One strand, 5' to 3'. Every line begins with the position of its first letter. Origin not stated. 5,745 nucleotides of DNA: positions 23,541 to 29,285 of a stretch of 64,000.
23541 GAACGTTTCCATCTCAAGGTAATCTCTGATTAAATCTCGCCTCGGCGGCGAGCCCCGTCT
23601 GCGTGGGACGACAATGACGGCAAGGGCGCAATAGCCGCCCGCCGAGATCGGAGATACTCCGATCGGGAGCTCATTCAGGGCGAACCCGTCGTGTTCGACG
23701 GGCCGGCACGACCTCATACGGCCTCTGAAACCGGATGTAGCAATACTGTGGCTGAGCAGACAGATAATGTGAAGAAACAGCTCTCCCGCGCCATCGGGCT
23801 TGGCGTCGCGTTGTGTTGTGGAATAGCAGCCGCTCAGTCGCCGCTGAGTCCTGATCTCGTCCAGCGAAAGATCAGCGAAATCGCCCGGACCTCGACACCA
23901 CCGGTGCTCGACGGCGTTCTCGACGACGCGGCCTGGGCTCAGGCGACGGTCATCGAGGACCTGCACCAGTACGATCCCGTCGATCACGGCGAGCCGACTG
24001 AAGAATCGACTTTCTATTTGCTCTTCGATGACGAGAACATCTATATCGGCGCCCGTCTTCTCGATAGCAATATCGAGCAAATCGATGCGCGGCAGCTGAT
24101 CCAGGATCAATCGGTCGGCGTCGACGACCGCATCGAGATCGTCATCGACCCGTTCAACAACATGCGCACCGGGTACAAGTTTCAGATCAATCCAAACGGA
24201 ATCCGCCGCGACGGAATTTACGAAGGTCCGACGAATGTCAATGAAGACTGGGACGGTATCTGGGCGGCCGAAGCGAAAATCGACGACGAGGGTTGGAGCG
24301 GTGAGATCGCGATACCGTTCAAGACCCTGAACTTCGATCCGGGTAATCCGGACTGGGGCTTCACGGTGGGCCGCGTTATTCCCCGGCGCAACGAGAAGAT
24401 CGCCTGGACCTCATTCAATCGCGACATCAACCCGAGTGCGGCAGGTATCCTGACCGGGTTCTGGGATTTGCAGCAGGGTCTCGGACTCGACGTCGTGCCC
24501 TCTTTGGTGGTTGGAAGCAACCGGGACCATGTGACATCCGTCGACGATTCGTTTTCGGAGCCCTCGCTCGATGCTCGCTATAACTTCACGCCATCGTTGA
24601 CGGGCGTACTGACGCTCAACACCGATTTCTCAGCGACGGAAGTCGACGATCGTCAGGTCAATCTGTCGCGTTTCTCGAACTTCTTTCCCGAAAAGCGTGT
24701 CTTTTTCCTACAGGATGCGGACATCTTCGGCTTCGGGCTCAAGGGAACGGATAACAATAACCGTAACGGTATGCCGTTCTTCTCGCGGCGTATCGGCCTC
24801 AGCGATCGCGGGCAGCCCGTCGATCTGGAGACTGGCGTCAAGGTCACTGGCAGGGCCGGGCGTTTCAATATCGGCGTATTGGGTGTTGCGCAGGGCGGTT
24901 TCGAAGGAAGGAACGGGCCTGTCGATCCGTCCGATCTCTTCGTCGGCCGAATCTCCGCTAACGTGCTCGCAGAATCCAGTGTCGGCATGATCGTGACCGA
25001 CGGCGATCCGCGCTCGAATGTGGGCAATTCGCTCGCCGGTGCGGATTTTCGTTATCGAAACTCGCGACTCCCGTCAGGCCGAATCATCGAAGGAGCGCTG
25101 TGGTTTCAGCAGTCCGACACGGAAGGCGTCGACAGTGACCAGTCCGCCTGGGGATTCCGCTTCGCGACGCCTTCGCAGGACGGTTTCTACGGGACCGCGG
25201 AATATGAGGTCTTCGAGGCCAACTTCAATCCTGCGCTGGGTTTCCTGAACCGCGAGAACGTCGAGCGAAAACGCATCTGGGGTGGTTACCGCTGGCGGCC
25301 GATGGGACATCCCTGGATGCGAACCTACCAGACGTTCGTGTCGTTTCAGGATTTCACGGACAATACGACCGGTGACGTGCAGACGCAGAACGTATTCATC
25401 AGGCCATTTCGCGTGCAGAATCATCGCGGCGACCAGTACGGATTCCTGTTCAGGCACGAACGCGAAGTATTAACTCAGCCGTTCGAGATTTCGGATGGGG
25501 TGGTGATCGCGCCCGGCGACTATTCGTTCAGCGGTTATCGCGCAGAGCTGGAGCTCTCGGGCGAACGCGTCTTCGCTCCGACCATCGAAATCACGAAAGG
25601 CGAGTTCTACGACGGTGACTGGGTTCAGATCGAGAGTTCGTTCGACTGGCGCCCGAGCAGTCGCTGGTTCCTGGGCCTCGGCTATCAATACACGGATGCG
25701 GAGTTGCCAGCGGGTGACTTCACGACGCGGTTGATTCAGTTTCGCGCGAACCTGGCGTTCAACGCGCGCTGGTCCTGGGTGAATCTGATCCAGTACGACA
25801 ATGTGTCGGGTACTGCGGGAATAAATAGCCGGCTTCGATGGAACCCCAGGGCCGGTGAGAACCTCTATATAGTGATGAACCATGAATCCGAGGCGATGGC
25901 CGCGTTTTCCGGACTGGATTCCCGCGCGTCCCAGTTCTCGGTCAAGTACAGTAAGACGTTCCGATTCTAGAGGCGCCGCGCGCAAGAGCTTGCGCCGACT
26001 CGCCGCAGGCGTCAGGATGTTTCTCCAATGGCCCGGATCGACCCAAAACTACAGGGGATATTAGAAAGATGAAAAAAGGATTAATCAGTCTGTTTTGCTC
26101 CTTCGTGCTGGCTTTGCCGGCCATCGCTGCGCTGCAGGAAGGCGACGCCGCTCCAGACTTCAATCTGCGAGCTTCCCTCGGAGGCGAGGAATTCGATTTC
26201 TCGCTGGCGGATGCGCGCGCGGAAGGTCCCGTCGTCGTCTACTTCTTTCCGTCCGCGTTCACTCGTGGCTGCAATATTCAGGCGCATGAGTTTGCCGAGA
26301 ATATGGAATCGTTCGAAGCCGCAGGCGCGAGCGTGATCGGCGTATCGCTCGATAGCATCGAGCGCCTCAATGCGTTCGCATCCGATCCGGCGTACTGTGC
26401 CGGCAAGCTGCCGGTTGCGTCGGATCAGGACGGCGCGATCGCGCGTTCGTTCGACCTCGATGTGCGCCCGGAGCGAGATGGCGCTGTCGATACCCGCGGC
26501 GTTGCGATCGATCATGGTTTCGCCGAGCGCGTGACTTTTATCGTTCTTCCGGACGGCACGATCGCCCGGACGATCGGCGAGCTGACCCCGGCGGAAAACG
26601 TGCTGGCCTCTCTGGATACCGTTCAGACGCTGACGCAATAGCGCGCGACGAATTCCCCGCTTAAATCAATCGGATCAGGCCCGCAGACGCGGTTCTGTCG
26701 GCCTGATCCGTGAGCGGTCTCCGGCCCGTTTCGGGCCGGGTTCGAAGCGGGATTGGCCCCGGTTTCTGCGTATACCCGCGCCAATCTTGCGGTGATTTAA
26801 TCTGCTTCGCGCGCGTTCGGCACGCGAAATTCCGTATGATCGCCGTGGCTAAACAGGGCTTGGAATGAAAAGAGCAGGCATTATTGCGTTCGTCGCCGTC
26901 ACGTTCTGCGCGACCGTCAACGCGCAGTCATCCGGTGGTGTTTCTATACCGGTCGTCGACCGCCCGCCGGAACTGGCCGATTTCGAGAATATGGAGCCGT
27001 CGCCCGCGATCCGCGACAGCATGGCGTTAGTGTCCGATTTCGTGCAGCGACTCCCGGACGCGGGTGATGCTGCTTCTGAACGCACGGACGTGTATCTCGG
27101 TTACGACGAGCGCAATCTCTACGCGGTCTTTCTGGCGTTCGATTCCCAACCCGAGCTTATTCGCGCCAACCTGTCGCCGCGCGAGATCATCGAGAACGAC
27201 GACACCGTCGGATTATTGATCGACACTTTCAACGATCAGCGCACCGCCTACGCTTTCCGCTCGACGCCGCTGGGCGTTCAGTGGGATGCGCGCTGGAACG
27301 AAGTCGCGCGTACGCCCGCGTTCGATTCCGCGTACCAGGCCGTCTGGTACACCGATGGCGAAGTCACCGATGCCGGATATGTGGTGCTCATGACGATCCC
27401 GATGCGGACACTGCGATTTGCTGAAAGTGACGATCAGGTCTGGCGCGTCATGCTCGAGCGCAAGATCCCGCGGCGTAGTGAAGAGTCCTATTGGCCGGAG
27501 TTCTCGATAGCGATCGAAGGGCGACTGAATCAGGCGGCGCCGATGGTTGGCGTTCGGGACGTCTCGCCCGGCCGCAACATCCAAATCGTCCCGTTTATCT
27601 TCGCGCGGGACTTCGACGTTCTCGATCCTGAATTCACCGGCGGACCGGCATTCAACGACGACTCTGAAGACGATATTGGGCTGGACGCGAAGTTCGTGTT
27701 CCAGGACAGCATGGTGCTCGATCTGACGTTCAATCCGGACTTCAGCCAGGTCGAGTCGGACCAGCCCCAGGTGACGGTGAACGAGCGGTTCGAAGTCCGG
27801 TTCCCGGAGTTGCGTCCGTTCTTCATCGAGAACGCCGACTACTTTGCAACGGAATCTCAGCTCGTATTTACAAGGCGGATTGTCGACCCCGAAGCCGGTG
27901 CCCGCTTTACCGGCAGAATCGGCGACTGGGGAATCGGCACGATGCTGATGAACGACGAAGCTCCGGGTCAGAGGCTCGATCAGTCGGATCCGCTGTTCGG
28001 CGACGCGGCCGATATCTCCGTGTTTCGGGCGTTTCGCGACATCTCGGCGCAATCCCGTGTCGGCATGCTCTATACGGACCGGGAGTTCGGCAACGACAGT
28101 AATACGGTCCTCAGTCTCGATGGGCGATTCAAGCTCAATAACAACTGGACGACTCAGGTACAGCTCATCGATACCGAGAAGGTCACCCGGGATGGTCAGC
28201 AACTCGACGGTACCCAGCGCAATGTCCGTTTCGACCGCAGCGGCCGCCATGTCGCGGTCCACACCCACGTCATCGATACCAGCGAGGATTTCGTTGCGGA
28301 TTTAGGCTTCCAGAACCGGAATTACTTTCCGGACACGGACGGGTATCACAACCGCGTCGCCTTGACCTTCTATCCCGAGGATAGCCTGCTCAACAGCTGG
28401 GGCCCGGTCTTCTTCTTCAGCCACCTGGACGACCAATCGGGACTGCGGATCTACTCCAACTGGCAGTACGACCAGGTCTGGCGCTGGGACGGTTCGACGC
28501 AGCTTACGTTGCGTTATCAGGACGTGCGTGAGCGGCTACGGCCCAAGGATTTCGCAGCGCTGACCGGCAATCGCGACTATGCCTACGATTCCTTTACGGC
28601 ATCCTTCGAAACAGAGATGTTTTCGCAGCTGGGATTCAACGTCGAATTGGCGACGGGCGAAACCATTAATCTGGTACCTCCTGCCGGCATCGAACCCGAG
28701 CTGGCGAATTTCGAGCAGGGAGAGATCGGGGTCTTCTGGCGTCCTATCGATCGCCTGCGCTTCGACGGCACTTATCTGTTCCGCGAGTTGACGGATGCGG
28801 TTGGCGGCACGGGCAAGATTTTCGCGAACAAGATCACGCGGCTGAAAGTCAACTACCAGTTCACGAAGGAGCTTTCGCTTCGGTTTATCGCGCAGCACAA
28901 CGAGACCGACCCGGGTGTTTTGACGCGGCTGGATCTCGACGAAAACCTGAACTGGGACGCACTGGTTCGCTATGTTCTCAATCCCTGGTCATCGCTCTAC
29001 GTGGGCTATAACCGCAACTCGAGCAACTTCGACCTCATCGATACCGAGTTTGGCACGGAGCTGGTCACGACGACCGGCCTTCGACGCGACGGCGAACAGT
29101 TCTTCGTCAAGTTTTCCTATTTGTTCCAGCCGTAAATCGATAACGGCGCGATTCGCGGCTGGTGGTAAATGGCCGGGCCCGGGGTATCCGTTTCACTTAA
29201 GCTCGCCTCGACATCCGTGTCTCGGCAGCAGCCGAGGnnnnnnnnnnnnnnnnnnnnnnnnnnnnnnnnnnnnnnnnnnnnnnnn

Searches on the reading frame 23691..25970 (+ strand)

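Call 22: search_protein_families(library=pfam, proteins=[window:23691-25970:+], max_evalue=0.00001)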
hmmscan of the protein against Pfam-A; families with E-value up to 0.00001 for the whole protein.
window:23691-25970:+ (759 aa): 2 families
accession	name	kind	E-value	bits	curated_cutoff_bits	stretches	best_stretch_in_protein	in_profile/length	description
PF19313.5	DUF5916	-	4.3e-09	36.1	22.6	1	292-376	29-102/572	Domain of unknown function (DUF5916)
PF06452.16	CBM9_1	-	2e-08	34.8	23.4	1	73-226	1-146/185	Carbohydrate family 9 binding domain-like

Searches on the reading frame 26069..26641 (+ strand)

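Call 91: search_protein_families(library=pfam, proteins=[window:26069-26641:+], max_evalue=0.001)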
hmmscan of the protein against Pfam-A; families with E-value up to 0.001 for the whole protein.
window:26069-26641:+ (190 aa): 2 families
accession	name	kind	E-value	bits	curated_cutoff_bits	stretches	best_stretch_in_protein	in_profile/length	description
PF00578.27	AhpC-TSA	-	2.2e-26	92.7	26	1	25-166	2-122/124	AhpC/TSA family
PF08534.16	Redoxin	-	1.3e-14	54.6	26.6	1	23-165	1-128/148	Redoxin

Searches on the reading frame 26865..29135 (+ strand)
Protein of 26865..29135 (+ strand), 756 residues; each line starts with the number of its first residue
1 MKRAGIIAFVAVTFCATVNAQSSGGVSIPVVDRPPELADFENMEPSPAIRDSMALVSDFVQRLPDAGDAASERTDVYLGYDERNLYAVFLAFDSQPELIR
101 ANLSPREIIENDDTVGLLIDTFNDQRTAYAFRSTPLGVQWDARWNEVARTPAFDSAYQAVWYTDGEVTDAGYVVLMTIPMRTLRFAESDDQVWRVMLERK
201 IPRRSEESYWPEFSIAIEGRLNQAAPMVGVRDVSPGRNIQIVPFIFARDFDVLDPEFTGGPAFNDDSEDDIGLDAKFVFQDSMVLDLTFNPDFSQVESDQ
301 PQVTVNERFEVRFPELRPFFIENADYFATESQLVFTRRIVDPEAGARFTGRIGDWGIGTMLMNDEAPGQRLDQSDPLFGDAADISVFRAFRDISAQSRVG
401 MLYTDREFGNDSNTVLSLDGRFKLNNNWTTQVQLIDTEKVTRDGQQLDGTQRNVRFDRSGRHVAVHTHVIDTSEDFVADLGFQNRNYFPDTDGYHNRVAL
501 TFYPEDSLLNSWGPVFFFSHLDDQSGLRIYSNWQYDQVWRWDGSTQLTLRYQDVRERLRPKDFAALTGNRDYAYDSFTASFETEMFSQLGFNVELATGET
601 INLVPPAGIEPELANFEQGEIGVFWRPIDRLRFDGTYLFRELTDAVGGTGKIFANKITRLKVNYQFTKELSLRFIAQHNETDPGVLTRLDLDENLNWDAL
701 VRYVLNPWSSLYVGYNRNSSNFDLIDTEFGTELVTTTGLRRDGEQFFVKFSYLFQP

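Call 22: search_protein_families(library=pfam, proteins=[window:26865-29135:+], max_evalue=0.00001)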
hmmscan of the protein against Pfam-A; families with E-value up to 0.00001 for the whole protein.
window:26865-29135:+ (756 aa): 1 family
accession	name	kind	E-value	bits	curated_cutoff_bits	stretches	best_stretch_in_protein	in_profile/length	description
PF19313.5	DUF5916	-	8.3e-13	48.4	22.6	1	270-339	27-94/572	Domain of unknown function (DUF5916)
